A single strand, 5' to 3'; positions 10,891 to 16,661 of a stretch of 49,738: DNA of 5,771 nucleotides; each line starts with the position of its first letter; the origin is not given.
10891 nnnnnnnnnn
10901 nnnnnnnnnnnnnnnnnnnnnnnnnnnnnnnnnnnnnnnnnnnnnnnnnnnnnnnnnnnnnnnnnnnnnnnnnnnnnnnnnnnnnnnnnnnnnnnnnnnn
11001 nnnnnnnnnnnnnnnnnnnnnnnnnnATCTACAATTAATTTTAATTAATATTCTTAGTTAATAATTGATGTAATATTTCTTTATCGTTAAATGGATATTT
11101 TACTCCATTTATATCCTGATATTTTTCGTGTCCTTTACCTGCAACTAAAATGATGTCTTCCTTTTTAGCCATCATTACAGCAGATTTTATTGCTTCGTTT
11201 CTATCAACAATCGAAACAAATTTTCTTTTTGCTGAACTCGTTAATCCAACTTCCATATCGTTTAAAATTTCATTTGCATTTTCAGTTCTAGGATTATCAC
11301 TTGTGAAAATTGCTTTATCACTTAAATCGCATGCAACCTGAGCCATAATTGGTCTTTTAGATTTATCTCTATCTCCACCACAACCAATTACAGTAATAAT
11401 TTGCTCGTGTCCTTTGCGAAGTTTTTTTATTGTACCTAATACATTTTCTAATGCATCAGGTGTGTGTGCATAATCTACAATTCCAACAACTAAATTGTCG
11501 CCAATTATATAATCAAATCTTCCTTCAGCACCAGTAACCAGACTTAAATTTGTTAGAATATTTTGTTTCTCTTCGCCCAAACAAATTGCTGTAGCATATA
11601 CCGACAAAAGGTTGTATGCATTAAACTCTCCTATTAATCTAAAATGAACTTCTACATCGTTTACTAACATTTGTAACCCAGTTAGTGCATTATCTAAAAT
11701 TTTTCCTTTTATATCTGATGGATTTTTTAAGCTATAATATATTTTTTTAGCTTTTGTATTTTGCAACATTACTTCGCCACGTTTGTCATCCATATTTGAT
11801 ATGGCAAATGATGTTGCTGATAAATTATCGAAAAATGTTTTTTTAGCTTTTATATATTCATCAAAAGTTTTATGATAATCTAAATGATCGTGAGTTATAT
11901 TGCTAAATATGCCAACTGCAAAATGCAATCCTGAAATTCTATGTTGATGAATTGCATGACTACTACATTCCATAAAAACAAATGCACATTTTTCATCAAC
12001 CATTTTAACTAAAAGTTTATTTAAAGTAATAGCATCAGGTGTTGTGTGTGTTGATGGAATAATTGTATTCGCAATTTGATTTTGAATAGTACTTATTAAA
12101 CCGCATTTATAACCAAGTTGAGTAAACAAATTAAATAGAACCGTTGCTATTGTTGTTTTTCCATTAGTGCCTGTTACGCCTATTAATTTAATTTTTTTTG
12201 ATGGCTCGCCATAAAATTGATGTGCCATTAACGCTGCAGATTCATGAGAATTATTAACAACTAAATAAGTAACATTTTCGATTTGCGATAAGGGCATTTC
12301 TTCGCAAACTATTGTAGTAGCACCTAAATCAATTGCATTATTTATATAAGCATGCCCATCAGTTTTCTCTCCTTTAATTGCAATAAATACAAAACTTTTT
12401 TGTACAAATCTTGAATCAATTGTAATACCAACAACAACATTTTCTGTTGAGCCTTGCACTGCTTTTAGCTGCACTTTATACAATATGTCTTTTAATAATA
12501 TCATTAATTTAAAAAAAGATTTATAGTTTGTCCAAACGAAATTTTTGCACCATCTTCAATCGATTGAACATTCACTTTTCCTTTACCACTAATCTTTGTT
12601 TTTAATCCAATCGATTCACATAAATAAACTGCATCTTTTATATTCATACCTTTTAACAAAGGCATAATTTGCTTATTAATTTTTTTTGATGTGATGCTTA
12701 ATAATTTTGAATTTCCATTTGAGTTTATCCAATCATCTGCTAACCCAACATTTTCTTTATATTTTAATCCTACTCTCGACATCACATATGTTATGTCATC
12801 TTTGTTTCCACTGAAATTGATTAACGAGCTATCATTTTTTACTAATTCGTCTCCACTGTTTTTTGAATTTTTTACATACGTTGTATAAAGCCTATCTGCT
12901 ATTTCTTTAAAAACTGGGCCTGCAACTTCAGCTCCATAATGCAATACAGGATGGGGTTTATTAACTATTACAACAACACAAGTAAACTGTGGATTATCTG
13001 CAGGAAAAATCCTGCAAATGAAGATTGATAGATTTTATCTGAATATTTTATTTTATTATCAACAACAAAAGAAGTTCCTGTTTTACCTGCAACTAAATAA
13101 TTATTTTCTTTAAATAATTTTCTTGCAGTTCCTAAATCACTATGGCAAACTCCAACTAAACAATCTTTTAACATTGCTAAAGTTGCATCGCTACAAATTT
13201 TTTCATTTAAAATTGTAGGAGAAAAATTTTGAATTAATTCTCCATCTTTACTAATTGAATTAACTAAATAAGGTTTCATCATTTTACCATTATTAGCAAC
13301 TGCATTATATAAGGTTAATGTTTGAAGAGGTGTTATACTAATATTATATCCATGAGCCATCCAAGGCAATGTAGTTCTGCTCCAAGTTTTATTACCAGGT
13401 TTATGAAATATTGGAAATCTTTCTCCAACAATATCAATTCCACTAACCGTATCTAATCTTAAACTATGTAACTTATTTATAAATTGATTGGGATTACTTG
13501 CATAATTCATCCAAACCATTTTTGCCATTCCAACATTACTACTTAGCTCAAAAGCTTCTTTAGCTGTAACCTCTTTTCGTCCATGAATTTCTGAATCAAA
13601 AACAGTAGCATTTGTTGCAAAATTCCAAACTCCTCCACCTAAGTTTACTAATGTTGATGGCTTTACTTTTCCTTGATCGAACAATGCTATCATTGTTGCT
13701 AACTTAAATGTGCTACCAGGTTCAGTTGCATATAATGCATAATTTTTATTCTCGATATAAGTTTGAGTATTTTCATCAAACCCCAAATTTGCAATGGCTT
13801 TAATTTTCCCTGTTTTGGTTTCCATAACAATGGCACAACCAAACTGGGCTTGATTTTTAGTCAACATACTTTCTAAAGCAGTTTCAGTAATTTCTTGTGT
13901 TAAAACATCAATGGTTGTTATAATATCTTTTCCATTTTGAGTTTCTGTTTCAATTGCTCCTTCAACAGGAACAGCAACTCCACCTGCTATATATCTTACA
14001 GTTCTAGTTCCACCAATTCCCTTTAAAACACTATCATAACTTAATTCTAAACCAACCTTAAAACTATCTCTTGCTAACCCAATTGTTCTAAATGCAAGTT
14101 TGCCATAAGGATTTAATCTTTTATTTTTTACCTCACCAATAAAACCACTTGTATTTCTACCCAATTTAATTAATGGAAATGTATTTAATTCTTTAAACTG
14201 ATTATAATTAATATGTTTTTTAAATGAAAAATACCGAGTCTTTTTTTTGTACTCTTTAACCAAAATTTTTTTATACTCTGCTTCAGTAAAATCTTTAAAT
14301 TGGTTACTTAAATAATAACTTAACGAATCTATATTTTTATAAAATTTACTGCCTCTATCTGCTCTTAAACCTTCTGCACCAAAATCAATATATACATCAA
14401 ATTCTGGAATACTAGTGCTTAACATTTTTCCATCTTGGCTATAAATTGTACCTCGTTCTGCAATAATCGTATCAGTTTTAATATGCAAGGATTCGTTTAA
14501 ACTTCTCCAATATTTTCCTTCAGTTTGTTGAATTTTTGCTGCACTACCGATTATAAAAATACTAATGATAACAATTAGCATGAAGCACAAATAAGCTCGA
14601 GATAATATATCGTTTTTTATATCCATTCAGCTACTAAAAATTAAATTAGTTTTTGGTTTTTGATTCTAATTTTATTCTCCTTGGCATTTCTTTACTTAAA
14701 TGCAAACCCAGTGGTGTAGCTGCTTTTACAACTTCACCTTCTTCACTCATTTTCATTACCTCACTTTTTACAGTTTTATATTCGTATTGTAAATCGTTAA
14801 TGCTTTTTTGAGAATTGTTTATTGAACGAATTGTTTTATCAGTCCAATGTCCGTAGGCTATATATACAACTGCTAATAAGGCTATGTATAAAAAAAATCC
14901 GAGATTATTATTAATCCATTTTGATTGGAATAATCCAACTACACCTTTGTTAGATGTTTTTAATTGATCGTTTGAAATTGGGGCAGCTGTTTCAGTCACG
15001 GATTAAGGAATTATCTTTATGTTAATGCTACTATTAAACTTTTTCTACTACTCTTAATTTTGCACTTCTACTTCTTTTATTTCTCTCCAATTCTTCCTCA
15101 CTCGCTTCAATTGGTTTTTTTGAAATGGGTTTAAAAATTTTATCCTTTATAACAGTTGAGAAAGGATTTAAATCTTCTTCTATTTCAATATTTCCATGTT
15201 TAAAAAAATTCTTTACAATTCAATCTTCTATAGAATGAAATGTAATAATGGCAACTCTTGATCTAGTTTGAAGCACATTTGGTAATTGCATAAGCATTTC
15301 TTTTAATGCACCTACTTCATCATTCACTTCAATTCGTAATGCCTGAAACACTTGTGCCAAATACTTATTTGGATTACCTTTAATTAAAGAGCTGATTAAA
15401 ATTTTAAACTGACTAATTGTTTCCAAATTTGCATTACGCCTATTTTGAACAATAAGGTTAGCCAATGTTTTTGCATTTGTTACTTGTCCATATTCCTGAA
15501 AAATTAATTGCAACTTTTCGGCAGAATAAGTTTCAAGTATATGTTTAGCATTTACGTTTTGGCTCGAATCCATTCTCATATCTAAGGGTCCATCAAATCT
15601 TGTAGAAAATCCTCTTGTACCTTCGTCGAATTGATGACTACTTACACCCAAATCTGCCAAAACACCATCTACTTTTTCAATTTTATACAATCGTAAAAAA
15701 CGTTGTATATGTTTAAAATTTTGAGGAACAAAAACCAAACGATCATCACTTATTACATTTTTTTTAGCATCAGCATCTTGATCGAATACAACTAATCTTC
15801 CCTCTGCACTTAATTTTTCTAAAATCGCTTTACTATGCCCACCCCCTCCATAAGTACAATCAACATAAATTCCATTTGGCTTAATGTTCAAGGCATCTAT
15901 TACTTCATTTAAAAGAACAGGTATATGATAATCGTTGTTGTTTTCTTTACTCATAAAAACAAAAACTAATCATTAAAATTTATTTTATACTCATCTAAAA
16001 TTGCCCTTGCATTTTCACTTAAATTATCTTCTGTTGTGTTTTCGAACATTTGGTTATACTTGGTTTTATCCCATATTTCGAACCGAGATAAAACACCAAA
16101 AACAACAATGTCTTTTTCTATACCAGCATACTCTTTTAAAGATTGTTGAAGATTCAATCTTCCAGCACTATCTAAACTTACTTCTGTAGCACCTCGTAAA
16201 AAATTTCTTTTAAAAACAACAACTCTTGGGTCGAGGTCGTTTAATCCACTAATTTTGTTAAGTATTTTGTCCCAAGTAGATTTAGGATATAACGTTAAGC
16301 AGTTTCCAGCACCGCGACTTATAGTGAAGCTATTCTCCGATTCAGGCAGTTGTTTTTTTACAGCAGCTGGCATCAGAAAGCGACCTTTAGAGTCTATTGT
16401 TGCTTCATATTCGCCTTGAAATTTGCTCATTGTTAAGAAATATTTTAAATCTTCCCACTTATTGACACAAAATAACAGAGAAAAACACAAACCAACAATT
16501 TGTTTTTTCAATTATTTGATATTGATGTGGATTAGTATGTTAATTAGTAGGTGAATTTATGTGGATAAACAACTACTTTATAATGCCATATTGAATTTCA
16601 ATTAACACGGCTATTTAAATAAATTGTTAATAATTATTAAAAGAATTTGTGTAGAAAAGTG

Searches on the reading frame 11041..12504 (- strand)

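Call 84: search_protein_families(library=pfam, proteins=[window:11041-12504:-], max_evalue=0.00001)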
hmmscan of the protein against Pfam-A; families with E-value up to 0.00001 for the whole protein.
window:11041-12504:- (487 aa): 3 families
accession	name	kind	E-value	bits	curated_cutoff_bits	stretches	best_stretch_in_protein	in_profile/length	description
PF08245.18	Mur_ligase_M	-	2.2e-49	168.6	24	1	110-305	1-199/200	Mur ligase middle domain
PF02875.26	Mur_ligase_C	-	7e-30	104.9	28.4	1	328-458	1-127/127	Mur ligase, glutamate ligase domain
PF01225.30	Mur_ligase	-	7.4e-10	39.5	21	1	25-80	3-77/95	Mur ligase family, catalytic domain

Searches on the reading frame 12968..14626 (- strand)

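Call 84: search_protein_families(library=pfam, proteins=[window:12968-14626:-], max_evalue=0.00001)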
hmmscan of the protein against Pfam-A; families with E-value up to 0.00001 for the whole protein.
window:12968-14626:- (552 aa): 2 families
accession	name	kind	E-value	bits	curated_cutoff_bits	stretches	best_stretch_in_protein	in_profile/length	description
PF00905.27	Transpeptidase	-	4.2e-40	138.2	22.1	1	263-541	1-265/299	Penicillin binding protein transpeptidase domain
PF03717.20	PBP_dimer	-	2.4e-12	48.1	24.4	1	54-184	2-122/180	Penicillin-binding Protein dimerisation domain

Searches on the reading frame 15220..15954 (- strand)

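Call 85: search_protein_families(library=pfam, proteins=[window:15220-15954:-], max_evalue=0.00001)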
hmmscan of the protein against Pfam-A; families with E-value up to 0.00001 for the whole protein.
window:15220-15954:- (244 aa): 1 family
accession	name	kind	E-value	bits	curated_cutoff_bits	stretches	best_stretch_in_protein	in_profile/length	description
PF01795.25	Methyltransf_5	-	1.8e-73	248.2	27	1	9-244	3-246/309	MraW methylase family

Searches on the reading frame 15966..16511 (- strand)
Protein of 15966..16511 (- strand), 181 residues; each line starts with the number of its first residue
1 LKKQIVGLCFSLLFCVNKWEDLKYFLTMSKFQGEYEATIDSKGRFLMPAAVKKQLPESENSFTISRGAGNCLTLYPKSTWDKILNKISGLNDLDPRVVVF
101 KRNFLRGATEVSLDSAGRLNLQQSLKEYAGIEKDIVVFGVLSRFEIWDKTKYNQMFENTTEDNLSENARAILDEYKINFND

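Call 85: search_protein_families(library=pfam, proteins=[window:15966-16511:-], max_evalue=0.00001)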
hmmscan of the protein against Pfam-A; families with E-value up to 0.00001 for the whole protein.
window:15966-16511:- (181 aa): 1 family
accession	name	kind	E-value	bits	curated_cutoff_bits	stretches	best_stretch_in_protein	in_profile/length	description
PF02381.23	MraZ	-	5.5e-30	103.6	23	2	104-170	1-67/72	MraZ protein, putative antitoxin-like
